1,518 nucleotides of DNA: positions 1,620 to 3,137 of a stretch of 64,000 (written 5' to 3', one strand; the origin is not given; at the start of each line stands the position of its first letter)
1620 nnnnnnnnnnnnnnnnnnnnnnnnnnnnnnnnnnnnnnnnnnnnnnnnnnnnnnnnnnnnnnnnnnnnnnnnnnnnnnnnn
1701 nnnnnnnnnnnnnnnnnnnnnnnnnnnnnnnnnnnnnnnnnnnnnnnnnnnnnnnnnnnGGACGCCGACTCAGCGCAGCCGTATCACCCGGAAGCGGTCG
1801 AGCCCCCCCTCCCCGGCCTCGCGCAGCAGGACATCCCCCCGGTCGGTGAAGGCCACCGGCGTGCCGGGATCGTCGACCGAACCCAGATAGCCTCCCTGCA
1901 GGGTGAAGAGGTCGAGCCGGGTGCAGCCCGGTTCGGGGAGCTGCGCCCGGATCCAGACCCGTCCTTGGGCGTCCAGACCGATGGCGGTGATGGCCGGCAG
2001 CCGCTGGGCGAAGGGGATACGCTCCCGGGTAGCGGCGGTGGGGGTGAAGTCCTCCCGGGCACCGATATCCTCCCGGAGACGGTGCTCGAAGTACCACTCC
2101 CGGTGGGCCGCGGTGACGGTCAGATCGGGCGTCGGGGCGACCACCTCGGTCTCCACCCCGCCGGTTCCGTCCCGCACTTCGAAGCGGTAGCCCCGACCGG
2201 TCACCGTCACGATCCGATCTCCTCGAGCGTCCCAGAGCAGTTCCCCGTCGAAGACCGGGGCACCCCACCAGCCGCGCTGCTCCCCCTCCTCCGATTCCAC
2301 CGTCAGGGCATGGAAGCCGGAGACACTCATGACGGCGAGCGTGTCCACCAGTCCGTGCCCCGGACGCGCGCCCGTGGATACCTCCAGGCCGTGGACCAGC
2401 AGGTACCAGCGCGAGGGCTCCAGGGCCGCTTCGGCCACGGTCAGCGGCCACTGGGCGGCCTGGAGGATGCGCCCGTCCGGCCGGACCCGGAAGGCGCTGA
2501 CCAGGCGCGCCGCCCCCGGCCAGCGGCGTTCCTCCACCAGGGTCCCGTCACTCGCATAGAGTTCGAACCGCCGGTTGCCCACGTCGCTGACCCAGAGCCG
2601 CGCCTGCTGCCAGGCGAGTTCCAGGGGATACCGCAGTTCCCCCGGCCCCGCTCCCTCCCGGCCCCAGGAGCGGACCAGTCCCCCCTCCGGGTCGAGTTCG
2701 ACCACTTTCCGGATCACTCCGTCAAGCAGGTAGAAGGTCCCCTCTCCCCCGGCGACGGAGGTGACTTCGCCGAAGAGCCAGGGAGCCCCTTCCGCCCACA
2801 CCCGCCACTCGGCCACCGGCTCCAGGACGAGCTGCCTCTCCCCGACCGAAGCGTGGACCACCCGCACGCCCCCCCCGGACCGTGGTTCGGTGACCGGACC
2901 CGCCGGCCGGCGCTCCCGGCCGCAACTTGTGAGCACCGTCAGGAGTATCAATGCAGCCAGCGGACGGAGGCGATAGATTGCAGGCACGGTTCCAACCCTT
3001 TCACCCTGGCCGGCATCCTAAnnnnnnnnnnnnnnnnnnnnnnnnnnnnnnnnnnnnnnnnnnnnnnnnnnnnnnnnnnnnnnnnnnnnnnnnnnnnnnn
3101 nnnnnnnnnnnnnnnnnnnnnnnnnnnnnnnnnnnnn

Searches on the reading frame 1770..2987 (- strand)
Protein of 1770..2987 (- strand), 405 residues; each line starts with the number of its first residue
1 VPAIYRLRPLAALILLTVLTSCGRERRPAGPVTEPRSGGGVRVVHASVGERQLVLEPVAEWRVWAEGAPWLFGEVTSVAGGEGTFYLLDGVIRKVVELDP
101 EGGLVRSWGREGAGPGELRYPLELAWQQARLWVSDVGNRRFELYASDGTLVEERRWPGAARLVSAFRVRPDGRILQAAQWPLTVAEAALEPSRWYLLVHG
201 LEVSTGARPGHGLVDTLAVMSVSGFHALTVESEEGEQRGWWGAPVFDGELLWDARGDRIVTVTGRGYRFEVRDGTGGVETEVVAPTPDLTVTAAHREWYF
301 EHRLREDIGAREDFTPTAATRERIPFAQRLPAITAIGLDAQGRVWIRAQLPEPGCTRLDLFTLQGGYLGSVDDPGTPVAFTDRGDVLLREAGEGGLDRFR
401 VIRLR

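Call 52: search_protein_families(library=pfam, proteins=[window:1770-2987:-], max_evalue=0.00001)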
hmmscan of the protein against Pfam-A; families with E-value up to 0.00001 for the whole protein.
window:1770-2987:- (405 aa): 0 families

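Call 54: search_protein_families(library=ncbifam, proteins=[window:1770-2987:-], max_evalue=0.001)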
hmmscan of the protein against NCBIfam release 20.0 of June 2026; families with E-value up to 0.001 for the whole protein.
window:1770-2987:- (405 aa): 1 family
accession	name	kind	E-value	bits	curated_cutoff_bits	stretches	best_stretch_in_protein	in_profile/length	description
NF035926.1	scyF_NHL_VPEP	equivalog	0.00012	21.4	350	1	78-151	206-280/376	scytonemin biosynthesis PEP-CTERM protein ScyF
